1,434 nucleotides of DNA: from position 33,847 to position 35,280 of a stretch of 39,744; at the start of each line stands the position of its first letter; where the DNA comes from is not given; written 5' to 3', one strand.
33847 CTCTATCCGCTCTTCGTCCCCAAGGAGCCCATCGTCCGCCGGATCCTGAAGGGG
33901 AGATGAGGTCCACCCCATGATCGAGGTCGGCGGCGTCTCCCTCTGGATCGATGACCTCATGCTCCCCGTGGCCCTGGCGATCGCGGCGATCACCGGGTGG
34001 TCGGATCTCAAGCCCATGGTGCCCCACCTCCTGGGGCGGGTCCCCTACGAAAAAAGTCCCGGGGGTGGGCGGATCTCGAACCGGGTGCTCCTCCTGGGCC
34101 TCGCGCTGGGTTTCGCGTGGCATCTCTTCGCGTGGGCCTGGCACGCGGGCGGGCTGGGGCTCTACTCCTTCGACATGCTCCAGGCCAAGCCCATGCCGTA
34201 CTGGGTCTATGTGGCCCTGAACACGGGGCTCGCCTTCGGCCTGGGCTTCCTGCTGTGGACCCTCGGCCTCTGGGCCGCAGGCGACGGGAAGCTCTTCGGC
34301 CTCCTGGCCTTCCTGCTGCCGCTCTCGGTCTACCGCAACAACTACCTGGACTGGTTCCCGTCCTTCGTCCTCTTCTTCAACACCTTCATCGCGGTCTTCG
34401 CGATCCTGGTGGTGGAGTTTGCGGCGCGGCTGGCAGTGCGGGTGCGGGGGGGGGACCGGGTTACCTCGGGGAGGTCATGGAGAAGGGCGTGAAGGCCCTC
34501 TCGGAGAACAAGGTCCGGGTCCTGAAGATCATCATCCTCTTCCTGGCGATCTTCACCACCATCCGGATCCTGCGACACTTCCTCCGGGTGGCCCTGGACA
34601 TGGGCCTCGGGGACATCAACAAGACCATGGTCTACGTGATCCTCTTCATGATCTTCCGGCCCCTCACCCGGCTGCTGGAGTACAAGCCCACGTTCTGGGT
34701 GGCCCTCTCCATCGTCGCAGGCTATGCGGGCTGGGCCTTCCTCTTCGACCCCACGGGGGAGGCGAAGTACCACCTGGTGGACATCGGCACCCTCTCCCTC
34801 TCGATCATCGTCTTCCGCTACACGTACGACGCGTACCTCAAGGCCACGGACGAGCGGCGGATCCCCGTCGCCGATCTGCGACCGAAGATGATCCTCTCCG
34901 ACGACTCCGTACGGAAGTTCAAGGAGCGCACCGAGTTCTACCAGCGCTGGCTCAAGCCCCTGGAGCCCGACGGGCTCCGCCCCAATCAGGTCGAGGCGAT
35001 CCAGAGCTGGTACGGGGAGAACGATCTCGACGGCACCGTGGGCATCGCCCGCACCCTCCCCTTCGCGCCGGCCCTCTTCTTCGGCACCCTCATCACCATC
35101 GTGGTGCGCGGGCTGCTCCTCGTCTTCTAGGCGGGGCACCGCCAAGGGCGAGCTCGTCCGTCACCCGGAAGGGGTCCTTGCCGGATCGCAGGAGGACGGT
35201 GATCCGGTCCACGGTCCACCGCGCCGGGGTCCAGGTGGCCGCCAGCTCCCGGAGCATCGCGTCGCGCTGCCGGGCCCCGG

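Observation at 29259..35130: Four tandem paralogous radical-SAM genes plus an A24-peptidase-like membrane protein, translationally abutting relA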

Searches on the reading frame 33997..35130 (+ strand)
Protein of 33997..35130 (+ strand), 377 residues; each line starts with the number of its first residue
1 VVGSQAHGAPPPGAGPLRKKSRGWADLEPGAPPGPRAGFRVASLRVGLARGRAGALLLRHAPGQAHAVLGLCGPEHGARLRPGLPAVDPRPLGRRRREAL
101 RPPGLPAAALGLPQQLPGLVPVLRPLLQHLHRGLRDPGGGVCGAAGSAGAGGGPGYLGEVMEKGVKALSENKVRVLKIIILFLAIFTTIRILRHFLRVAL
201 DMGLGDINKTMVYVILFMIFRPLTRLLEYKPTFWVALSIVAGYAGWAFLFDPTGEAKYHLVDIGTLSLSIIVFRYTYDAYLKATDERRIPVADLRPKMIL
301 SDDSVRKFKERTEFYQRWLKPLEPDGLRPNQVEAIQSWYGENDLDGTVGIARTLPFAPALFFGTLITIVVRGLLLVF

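Call 3: search_protein_families(library=pfam, proteins=[window:33997-35130:+], max_evalue=0.01)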
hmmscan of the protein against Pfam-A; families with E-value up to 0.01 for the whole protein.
window:33997-35130:+ (377 aa): 1 family
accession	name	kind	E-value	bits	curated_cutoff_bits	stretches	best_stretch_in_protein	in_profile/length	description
PF09874.14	DUF2101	-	0.0043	17.2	22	1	168-277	26-136/206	Predicted membrane protein (DUF2101)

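Call 4: search_protein_families(library=ncbifam, proteins=[window:33997-35130:+], max_evalue=0.01)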
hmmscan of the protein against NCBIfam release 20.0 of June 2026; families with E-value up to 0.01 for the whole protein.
window:33997-35130:+ (377 aa): 0 families
